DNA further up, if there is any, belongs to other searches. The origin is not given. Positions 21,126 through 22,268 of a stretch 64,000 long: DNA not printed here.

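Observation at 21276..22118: Sul1/Sul2-clade dihydropteroate synthase next to a toxin-antitoxin island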

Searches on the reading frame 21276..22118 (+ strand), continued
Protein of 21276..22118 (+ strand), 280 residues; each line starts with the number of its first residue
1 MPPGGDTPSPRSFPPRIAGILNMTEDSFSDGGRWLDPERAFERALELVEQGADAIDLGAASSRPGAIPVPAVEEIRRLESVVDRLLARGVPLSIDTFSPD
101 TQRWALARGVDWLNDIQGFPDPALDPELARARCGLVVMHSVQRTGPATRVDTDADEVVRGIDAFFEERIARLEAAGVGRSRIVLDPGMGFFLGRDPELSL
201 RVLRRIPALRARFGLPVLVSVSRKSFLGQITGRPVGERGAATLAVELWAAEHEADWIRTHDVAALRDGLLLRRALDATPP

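Call 18: get_annotated_region(hit=H2, flank=300)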
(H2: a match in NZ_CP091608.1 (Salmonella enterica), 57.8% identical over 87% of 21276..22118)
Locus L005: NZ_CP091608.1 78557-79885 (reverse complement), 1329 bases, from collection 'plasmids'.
description: Salmonella enterica strain 1810 plasmid p1810-MDR, complete sequence
organism: Salmonella enterica (NCBI taxid 28901)
taxonomy: Bacteria; Pseudomonadota; Gammaproteobacteria; Enterobacterales; Enterobacteriaceae; Salmonella; Salmonella enterica
host: -; source: Homo sapiens,feces; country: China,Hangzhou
typing (MOB-suite, as given by PLSDB): conjugative; replicon IncHI1A; relaxase MOBH; mating-pair formation MPF_F
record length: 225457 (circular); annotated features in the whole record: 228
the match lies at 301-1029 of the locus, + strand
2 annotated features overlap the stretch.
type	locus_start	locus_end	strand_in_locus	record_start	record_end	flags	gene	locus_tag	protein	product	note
CDS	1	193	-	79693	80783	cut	-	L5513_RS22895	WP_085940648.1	IS4-like element ISAba1 family transposase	GO:0006313 - DNA transposition [Evidence IEA]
predicted_resistance_gene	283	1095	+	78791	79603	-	sul2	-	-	sulfonamide-resistant dihydropteroate synthase Sul2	predicted by amrfinderplus; class SULFONAMIDE; identity 100.0%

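Call 19: get_annotated_region(hit=H12, flank=300)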
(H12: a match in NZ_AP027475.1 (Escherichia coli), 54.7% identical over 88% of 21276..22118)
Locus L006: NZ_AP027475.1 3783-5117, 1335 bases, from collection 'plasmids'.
description: Escherichia coli strain LR-03 plasmid pLR-03_1, complete sequence
organism: Escherichia coli (NCBI taxid 562)
taxonomy: Bacteria; Pseudomonadota; Gammaproteobacteria; Enterobacterales; Enterobacteriaceae; Escherichia; Escherichia coli
host: -; source: Homo sapiens,whole organism,feces; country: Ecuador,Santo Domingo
typing (MOB-suite, as given by PLSDB): non-mobilizable; replicon IncX1
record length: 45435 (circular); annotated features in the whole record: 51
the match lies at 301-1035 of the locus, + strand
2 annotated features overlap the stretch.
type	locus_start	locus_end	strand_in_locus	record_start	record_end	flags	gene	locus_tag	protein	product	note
predicted_resistance_gene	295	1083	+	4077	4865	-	sul3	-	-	sulfonamide-resistant dihydropteroate synthase Sul3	predicted by amrfinderplus; class SULFONAMIDE; identity 100.0%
CDS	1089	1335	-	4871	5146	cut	-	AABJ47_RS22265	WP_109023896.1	hypothetical protein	-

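Call 20: get_annotated_region(hit=H17, flank=300)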
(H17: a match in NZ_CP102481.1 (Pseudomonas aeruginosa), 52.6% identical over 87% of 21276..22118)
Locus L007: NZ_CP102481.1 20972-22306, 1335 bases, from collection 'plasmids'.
description: Pseudomonas aeruginosa strain PE52 plasmid pPE52IMP, complete sequence
organism: Pseudomonas aeruginosa (NCBI taxid 287)
taxonomy: Bacteria; Pseudomonadota; Gammaproteobacteria; Pseudomonadales; Pseudomonadaceae; Pseudomonas; Pseudomonas aeruginosa
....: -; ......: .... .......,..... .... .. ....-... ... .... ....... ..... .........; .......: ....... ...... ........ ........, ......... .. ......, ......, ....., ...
typing (MOB-suite, as given by PLSDB): mobilizable; relaxase MOBP
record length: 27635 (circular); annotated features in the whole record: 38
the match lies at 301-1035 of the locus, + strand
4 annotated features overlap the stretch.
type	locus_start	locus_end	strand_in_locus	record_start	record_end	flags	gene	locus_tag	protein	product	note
CDS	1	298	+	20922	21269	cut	-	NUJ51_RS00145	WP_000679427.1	quaternary ammonium compound efflux SMR transporter QacE delta 1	-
predicted_resistance_gene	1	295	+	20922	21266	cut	qacEdelta1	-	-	quaternary ammonium compound efflux SMR transporter QacE delta 1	predicted by amrfinderplus; class QUATERNARY AMMONIUM; identity 100.0%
predicted_resistance_gene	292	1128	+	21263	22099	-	sul1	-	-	sulfonamide-resistant dihydropteroate synthase Sul1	predicted by amrfinderplus; class SULFONAMIDE; identity 100.0%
CDS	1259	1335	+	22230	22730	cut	-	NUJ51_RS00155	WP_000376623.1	GNAT family N-acetyltransferase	-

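Call 25: search_protein_representatives(protein=window:21276-22118:+)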
Query: 280 residues. Proteins with E-value up to 0.001 (for the whole library): 18456; up to 1e-10: 10085; up to 1e-30: 2096. The best 150 are listed.
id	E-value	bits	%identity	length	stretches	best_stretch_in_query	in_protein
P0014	5.3e-103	360.7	57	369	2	58-278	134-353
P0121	1.2e-86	307.0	60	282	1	8-275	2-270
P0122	7.4e-86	304.5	60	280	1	15-276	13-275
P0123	8.8e-79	281.3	56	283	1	13-275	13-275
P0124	1.6e-78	280.4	56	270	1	15-268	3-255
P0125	8.3e-78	278.0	56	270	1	17-277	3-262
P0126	1.6e-76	273.8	52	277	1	15-277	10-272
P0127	5.1e-76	272.2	58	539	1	17-267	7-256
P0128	1.3e-75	270.9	52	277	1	15-276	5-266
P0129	1.6e-74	267.2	54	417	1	16-274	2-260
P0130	1.9e-74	267.0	53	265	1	15-276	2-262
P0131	6.5e-73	262.0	60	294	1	15-225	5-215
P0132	1.0e-72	261.4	51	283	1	17-278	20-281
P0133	1.3e-72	261.1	51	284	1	14-269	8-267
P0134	2.7e-71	256.7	50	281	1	14-275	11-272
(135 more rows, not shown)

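Call 33: find_related_loci(query=A2, collection=genome_contigs, flank=10000)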
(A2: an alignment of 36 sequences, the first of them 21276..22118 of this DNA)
Query A2 (280 aa) in genome_contigs; peptide patterns used: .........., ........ (x = any residue, [..] = any of these).
600 stretches matched a pattern (row limit reached: there are more); 597 encode a relative of the query (tblastn E <= 1e-3); the best 80 are kept; 80 distinct loci.
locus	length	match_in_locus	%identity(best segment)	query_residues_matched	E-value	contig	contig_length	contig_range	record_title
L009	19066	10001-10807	52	10-277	5e-93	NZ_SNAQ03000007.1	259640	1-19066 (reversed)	Lewinella sp. W8 NODE_7_length_259640_cov_29.689461, whole genome shotgun sequence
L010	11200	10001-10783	57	17-278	3e-76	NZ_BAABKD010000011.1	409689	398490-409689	Paenalcaligenes hermetiae strain JCM 18423 sequence11, whole genome shotgun sequence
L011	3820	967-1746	51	17-275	8e-75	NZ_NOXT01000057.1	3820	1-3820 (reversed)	Sandarakinorhabdus cyanobacteriorum strain TH057 scaffold12, whole genome shotgun sequence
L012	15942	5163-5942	51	17-275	9e-75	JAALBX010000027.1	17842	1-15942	Citrobacter freundii strain M-21 NODE_27_length_17842_cov_73.9432, whole genome shotgun sequence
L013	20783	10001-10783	50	15-275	7e-75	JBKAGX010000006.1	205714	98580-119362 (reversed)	MAG: Alphaproteobacteria bacterium isolate Ske_MAG4 Ske_MAG4_0006, whole genome shotgun sequence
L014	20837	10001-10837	45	13-275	1e-55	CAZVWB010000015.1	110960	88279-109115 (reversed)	MAG TPA_asm: uncultured Planctomycetales bacterium isolate SRP287051_co2_4 genome assembly, contig: NODE_381_length_1109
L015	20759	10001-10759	46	15-269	2e-55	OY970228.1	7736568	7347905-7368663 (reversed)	MAG: uncultured Planctomycetaceae bacterium isolate MFD00731.bin.c.1 genome assembly, chromosome: 1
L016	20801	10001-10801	44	9-276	4e-55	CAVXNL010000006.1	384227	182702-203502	MAG: uncultured Planctomycetaceae bacterium isolate MFD00731.bin.2.216 genome assembly, contig: contig_26513, whole geno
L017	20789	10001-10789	44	15-279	3e-55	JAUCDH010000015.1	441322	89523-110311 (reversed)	MAG: Stenotrophomonas sp. isolate R32x_68d_np_Bin2.14 contig_382, whole genome shotgun sequence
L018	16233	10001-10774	44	15-276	8e-55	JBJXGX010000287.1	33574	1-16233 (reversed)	MAG: Burkholderiales bacterium isolate F1F2.bin.163 k127_9569513, whole genome shotgun sequence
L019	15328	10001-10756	44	15-269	9e-55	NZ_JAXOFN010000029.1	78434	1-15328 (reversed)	Massilia luteola strain NEAU-G-C5 Scaffold28_1, whole genome shotgun sequence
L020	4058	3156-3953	42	15-280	9e-53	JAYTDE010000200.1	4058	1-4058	MAG: Burkholderiales bacterium isolate GFS_1658 GFS_1658_199, whole genome shotgun sequence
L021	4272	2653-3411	42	15-269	3e-52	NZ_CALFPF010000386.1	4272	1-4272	MAG: uncultured Gimesia sp. isolate ERR2206780_bin.84_CONCOCT_v1.1_MAG ERZ890250.12213, whole genome shotgun sequence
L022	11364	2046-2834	41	15-280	2e-52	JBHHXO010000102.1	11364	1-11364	MAG: Thiogranum sp. isolate D_1_bin.43 NODE_2485_length_11364_cov_6.139623, whole genome shotgun sequence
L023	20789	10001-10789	39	6-274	2e-51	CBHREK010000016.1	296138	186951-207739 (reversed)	MAG TPA_asm: uncultured Duganella sp. isolate ERR14722430_binner123_Refined_16 genome assembly, contig: ERZ27336829.7734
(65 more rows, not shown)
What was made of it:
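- Tried and rejected: Genome-collection scan (call 33).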

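Call 43: find_encoding_contigs(protein=P0010, flank=10000, max_places=3)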
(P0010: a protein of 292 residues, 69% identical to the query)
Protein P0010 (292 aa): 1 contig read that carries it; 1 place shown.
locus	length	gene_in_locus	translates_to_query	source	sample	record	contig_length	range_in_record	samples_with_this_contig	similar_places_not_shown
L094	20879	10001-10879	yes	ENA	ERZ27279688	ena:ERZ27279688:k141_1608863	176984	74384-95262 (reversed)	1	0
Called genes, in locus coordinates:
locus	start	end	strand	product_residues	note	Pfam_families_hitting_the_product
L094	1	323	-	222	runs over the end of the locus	-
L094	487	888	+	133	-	-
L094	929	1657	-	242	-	PF13386:DsbD_2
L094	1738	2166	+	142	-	PF14534:DUF4440 (weak), PF12680:SnoaL_2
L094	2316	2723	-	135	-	PF00472:RF-1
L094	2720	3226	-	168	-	PF00583:Acetyltransf_1, PF13673:Acetyltransf_10, PF13508:Acetyltransf_7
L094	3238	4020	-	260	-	PF23441:SDR (weak), PF00106:adh_short, PF08659:KR, PF13561:adh_short_C2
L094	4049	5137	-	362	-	PF25917:BSH_RND, PF25973:BSH_CzcB (weak), PF25876:HH_MFP_RND, PF25954:Beta-barrel_RND_2, PF25967:RND-MFP_C (weak), PF25989:YknX_C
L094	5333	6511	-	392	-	PF12704:MacB_PCD, PF02687:FtsX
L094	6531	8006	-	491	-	PF13231:PMT_2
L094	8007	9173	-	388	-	PF12704:MacB_PCD, PF02687:FtsX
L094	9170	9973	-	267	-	PF00005:ABC_tran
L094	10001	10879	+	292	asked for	PF00809:Pterin_bind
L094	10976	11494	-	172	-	PF07813:LTXXQ (weak)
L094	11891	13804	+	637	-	PF00270:DEAD, PF04851:ResIII (weak), PF00271:Helicase_C, PF16124:RecQ_Zn_bind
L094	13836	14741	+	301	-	PF01263:Aldose_epim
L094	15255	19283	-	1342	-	-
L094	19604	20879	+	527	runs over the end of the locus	-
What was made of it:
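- Closest known: Sul2 and Sul3. Different: Its setting is chromosomal and core, not a plasmid or an ISCR2/glmM-fragment context (calls 18, 19, 43).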

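Call 44: find_encoding_contigs(protein=P0001, flank=10000, max_places=6)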
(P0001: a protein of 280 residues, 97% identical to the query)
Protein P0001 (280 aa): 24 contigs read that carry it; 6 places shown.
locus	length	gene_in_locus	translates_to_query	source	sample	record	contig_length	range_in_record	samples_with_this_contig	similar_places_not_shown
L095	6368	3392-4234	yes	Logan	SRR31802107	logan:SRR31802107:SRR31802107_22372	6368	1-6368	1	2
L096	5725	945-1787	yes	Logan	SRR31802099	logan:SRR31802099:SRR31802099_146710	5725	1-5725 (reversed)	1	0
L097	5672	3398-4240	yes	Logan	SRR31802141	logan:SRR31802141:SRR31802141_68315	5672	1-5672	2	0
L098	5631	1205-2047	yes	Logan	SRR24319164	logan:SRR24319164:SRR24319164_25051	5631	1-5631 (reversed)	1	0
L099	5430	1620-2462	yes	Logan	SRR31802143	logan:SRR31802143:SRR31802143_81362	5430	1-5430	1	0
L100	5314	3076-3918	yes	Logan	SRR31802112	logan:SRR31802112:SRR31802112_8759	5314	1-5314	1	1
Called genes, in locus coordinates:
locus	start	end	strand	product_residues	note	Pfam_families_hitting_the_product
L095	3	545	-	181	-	?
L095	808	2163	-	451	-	PF07603:Lcl_C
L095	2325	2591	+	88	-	-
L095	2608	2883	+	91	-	PF01402:RHH_1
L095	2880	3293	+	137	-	PF13470:PIN_3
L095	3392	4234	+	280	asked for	PF00809:Pterin_bind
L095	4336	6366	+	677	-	?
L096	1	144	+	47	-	?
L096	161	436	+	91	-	PF01402:RHH_1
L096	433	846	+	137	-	PF13470:PIN_3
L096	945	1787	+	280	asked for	PF00809:Pterin_bind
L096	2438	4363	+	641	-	PF00270:DEAD, PF00271:Helicase_C, PF16124:RecQ_Zn_bind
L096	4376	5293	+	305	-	PF01263:Aldose_epim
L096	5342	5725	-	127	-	?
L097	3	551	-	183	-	?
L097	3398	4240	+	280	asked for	PF00809:Pterin_bind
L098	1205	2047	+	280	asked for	PF00809:Pterin_bind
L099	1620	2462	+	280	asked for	PF00809:Pterin_bind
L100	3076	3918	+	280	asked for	PF00809:Pterin_bind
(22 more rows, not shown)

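Call 67: predict_structure(alignment_id=A4)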
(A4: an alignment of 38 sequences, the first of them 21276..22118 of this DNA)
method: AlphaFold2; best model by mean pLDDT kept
length: 280 residues; sequences in the alignment: 38
mean_pLDDT: 92.2   pTM: 0.90
mean pLDDT of the five models: 92.2, 89.9, 89.8, 87.2, 87.1
residues with pLDDT >= 90: 225; 70-90: 42; 50-70: 6; < 50: 7
segments of 3 or more residues with pLDDT < 50: 1-7
pLDDT, mean of each block of 10 residues (from residue 1): 47 87 83 89 98 96 89 96 98 97 98 96 96 96 83 91 97 97 97 94 96 97 94 94 97 96 97 87
secondary structure, 60 per line:
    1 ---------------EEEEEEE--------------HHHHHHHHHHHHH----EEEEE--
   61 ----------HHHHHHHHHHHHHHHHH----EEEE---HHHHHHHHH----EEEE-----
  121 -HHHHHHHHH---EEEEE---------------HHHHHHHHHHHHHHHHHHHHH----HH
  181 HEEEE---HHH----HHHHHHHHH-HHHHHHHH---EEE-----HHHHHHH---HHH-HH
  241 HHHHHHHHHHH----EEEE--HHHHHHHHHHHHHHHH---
elements in order: E16-22 H37-49 E54-58 H71-87 E92-95 H99-107 E112-115 H122-130 E134-138 H154-174 E182-185 H196-204 H206-213 E217-219 H225-231 H239-251 E256-259 H262-277
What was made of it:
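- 21828..21854 (+): Codons for D185-G193 (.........). This is the alpha6 segment carrying the two-residue Sul insertion. The Phe190 codon is 21843-21845 and corresponds to Sul1 F178, Sul2 F179 and Sul3 F177. Met188 and Leu192 flank it. DSSP on the model shows a short helix at residues 189-191 (call 67).
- The AlphaFold2 model has pLDDT 92 and pTM 0.90 (call 67).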

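Call 70: fold_search(model_id=the predicted structure, library=pdb)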
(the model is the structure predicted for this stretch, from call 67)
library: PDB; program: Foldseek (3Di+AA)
matches with E <= 10: 1841; with E <= 0.001: 585
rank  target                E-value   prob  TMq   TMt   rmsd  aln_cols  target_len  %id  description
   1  8scd                  1.8e-36  1.00  0.92  0.98   0.7       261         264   54  Crystal structure of sulfonamide resistance enzyme Sul3 in complex with reaction intermediate (released 2023-05-03)
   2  7s2k_A                3.3e-35  1.00  0.92  0.96   1.3       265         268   56  Crystal structure of sulfonamide resistance enzyme Sul2 in complex with 7,8-dihydropteroate, magnesium, and pyrophosph (released 2023-05-03)
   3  7s2l_A                3.2e-32  1.00  0.88  0.93   2.5       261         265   54  Crystal structure of sulfonamide resistance enzyme Sul3 apoenzyme (released 2023-05-03)
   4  7s2k_B                1.3e-31  1.00  0.87  0.94   1.2       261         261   53  Crystal structure of sulfonamide resistance enzyme Sul2 in complex with 7,8-dihydropteroate, magnesium, and pyrophosph (released 2023-05-03)
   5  7s2m_B                1.4e-31  1.00  0.83  0.90   3.3       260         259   53  Crystal structure of sulfonamide resistance enzyme Sul3 in complex with 6-hydroxymethylpterin (released 2023-05-03)
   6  7s2j_D                2.3e-31  1.00  0.88  0.92   2.0       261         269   57  Crystal structure of sulfonamide resistance enzyme Sul2 apoenzyme (released 2023-05-03)
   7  7s2l_B                7.0e-31  1.00  0.88  0.94   1.8       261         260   53  Crystal structure of sulfonamide resistance enzyme Sul3 apoenzyme (released 2023-05-03)
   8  7s2j_A                1.0e-30  1.00  0.86  0.90   2.8       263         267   55  Crystal structure of sulfonamide resistance enzyme Sul2 apoenzyme (released 2023-05-03)
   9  7s2m_A                2.6e-30  1.00  0.84  0.90   3.1       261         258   52  Crystal structure of sulfonamide resistance enzyme Sul3 in complex with 6-hydroxymethylpterin (released 2023-05-03)
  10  7s2l_C                2.7e-30  1.00  0.83  0.88   4.5       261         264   54  Crystal structure of sulfonamide resistance enzyme Sul3 apoenzyme (released 2023-05-03)
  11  7s2j_C                1.9e-29  1.00  0.85  0.88   3.4       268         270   54  Crystal structure of sulfonamide resistance enzyme Sul2 apoenzyme (released 2023-05-03)
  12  7s2i_B                6.7e-29  1.00  0.86  0.91   2.8       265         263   48  Crystal structure of sulfonamide resistance enzyme Sul1 in complex with 6-hydroxymethylpterin (released 2023-05-03)
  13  7s2i_A                9.1e-29  1.00  0.85  0.90   3.4       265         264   48  Crystal structure of sulfonamide resistance enzyme Sul1 in complex with 6-hydroxymethylpterin (released 2023-05-03)
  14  7s2m_C                4.0e-28  1.00  0.82  0.94   1.8       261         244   49  Crystal structure of sulfonamide resistance enzyme Sul3 in complex with 6-hydroxymethylpterin (released 2023-05-03)
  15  8d5i_A                6.8e-27  1.00  0.86  0.89   3.2       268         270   34  Crystal structure of dihydropteroate synthase H182G mutant (folP-SMZ_B27) from soil uncultured bacterium in complex wi (released 2022-06-15)
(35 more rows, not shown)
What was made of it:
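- On Dihydropteroate synthase (FolP; PF00809 / TIGR01496): All of the top 50 PDB matches are DHPS or Sul chains (calls 67, 70).
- On Sul-type (Sul-motif) DHPS clade, comprising Sul1-3 and chromosomal folP*: Residues 189-191 are helical in the model (calls 67, 70).
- TM-score normalised to target length is 0.88-0.98, and rmsd to 8scd is 0.7 A. Canonical DHPS chains give 0.81-0.90 (call 70). The predicted alpha6 geometry superposes on Sul3 at 0.7 A (call 70).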

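Call 74: find_encoding_contigs(protein=P0070, flank=10000, max_places=2)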
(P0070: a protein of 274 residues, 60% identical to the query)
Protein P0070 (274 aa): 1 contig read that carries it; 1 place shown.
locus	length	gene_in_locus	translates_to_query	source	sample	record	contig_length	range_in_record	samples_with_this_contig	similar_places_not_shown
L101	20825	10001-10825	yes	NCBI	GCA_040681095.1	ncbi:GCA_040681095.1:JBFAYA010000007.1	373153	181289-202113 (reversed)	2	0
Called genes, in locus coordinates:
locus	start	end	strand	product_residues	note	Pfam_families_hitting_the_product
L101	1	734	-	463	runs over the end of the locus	PF06368:Met_asp_mut_E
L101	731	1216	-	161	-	PF02310:B12-binding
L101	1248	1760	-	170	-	-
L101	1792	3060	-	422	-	PF01071:GARS_A (faint), PF13535:ATP-grasp_4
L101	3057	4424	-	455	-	PF00291:PALP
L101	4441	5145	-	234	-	PF01841:Transglut_core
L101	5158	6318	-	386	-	PF02771:Acyl-CoA_dh_N, PF02770:Acyl-CoA_dh_M, PF00441:Acyl-CoA_dh_1, PF08028:Acyl-CoA_dh_2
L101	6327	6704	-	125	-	PF06339:Ectoine_synth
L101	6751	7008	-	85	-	-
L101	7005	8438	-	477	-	PF00501:AMP-binding, PF13193:AMP-binding_C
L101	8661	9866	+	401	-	PF00067:p450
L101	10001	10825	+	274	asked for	PF00809:Pterin_bind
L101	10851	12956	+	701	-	PF00117:GATase, PF07722:Peptidase_C26, PF04715:, PF00425:Chorismate_bind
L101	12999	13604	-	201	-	PF00702:Hydrolase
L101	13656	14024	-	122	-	-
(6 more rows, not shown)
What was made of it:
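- Around it are P450, AMP-binding, ATP-grasp and glutamate-mutase genes, which looks like an accessory copy in a biosynthetic cluster (call 74).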

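Call 75: find_encoding_contigs(protein=P0031, flank=10000, max_places=2)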
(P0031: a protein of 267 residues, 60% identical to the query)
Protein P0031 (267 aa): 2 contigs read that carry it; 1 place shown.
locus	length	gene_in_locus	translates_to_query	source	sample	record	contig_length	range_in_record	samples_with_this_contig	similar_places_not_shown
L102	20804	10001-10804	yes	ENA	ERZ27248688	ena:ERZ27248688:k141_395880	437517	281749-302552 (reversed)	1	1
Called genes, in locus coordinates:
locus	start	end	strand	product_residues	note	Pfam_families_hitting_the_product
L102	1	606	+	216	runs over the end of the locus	PF00440:TetR_N, PF14514:TetR_C_9 (faint), PF17938:TetR_C_29 (weak)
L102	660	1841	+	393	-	PF00108:Thiolase_N, PF02803:Thiolase_C, PF22691:Thiolase_C_1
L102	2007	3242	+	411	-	PF04932:Wzy_C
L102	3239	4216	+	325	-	-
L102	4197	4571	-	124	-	PF03334:PhaG_MnhG_YufB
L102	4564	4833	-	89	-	PF04066:MrpF_PhaF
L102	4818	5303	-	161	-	PF01899:MNHE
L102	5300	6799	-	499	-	PF00361:Proton_antipo_M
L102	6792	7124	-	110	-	PF00420:Oxidored_q2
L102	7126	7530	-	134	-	PF04039:MnhB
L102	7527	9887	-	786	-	PF00662:Proton_antipo_N, PF00361:Proton_antipo_M, PF13244:MbhD, PF20501:MbhE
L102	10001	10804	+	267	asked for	PF00809:Pterin_bind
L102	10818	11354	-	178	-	PF05099:TerB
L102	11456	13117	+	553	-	PF13424:TPR_12 (weak), PF14559:TPR_19 (weak)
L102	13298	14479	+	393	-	PF00999:Na_H_Exchanger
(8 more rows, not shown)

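Call 83: search_protein_families(library=pfam, proteins=[L001:2765-3064:-, L095:2325-2591:+, L095:808-2163:-], max_evalue=1)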
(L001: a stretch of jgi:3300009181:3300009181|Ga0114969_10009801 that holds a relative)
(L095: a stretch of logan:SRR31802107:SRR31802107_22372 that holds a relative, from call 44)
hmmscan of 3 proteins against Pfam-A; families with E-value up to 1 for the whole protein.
L001:2765-3064:- (100 aa): 1 family
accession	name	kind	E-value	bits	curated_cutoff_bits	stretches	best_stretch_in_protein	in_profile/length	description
PF01850.27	PIN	-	0.093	13.8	23.6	1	54-93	75-116/120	PIN domain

L095:2325-2591:+ (88 aa): 1 family
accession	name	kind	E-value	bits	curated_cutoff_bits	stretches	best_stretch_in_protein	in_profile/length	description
PF02452.23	PemK_toxin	-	0.2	12.3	23.1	1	31-83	53-106/109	PemK-like, MazF-like toxin of type II toxin-antitoxin system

L095:808-2163:- (451 aa): 1 family
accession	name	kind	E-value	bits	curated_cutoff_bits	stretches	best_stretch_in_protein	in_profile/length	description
PF07603.17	Lcl_C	-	2.1e-20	73.6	34.9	1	279-437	1-111/117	Lcl C-terminal domain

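Call 84: find_encoding_contigs(protein=P0013, flank=8000, max_places=2)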
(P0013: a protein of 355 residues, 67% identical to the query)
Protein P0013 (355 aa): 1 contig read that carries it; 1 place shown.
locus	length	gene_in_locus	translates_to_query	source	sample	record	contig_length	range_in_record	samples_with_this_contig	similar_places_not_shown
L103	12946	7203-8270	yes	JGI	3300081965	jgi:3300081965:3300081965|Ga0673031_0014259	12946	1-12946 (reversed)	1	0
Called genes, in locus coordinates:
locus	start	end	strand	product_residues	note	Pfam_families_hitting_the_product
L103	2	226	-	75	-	?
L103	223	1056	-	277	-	PF23441:SDR, PF00106:adh_short, PF08659:KR, PF13561:adh_short_C2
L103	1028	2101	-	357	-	PF25917:BSH_RND (weak), PF25973:BSH_CzcB (weak), PF25876:HH_MFP_RND, PF25954:Beta-barrel_RND_2, PF25967:RND-MFP_C (weak), PF25989:YknX_C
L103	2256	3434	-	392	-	PF12704:MacB_PCD, PF02687:FtsX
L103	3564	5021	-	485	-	PF13231:PMT_2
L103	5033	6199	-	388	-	PF12704:MacB_PCD, PF02687:FtsX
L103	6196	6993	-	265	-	PF00005:ABC_tran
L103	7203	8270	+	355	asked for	PF00809:Pterin_bind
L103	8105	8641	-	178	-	PF07813:LTXXQ (weak)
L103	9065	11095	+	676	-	PF00270:DEAD, PF04851:ResIII (faint), PF00271:Helicase_C, PF16124:RecQ_Zn_bind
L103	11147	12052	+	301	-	PF01263:Aldose_epim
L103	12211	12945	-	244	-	?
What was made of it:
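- On Mobile resistance alleles Sul1, Sul2, Sul3 (NCBIfam NF000294, NF000295, NF000296): The core synteny is conserved (calls 43, 84).
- The position is conserved in the core genome across relatives down to 65% identity (calls 43, 84). The DHPS is present without any toxin-antitoxin gene in L094 and L103, at the same chromosomal site (calls 43, 84).
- Tried and rejected: I rejected this because L094 and L103 have an opposite-strand LTXXQ gene between them (calls 43, 84).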
